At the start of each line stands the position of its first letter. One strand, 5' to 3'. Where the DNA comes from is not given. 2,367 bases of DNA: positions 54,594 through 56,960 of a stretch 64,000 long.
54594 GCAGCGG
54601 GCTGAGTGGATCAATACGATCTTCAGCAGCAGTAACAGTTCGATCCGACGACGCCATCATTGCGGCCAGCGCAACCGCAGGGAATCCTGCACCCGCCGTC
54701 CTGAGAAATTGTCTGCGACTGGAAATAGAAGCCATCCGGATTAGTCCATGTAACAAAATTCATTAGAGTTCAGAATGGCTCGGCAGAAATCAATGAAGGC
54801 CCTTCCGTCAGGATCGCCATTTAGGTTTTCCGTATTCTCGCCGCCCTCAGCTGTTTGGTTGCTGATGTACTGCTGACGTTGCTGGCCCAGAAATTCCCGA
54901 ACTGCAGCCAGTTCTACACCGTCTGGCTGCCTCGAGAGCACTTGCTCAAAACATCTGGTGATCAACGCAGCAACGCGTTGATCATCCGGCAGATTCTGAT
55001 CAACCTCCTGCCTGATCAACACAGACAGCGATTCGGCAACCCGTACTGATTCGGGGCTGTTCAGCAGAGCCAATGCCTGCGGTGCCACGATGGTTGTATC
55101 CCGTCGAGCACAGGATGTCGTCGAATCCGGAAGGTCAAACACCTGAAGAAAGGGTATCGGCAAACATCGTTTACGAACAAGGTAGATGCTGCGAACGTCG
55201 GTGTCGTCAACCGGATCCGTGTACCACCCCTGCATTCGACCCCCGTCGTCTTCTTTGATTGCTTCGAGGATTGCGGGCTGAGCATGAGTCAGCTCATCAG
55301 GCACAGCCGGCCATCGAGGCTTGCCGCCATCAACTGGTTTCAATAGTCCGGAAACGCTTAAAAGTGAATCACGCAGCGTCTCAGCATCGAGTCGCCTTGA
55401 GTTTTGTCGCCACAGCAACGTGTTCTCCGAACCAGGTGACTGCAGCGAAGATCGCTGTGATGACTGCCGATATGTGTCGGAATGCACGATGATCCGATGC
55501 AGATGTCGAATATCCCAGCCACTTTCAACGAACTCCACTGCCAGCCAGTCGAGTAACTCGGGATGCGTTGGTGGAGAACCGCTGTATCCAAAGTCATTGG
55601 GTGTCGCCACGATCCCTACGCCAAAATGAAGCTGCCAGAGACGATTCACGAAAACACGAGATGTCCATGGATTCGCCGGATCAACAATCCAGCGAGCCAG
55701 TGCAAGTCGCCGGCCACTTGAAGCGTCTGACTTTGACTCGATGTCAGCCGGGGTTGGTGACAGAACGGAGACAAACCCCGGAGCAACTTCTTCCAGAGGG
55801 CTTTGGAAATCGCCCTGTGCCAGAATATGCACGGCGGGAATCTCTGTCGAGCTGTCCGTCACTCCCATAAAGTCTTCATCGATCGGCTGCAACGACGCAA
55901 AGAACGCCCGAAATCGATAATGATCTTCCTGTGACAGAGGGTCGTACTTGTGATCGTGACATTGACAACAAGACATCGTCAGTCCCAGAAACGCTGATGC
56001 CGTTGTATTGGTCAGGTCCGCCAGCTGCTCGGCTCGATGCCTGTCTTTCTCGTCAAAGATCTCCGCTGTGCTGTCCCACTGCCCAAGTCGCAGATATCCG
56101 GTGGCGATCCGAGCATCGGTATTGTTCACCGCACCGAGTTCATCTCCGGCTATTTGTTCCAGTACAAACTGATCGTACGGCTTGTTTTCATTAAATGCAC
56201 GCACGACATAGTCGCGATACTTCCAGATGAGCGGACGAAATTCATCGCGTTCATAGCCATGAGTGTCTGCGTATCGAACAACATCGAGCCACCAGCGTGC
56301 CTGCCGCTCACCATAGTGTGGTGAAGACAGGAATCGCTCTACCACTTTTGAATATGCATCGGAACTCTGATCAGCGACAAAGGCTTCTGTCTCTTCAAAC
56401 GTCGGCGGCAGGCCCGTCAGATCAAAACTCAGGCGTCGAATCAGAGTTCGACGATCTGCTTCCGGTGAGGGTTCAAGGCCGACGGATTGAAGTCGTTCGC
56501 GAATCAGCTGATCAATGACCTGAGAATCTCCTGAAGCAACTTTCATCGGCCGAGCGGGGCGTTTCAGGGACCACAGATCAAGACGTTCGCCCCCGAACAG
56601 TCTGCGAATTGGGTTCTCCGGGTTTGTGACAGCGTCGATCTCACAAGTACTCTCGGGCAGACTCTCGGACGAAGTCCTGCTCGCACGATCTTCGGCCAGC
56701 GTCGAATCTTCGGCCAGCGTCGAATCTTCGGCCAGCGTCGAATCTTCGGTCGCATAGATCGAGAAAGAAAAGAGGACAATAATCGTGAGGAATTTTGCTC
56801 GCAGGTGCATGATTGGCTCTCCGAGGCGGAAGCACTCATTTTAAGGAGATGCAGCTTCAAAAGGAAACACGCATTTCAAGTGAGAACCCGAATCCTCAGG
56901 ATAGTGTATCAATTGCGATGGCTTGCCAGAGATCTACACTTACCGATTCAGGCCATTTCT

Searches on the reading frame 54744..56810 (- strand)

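Call 60: search_protein_families(library=pfam, proteins=[window:54744-56810:-], max_evalue=0.001)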
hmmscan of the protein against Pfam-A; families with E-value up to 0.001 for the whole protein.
window:54744-56810:- (689 aa): 2 families
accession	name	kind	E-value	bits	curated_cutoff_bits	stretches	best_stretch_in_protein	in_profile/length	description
PF07583.16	PSCyt2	-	2.7e-85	286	29.8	1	99-307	2-207/209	Protein of unknown function (DUF1549)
PF07587.16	PSD1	-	2.2e-83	279.9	28.5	1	367-641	1-244/244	Protein of unknown function (DUF1553)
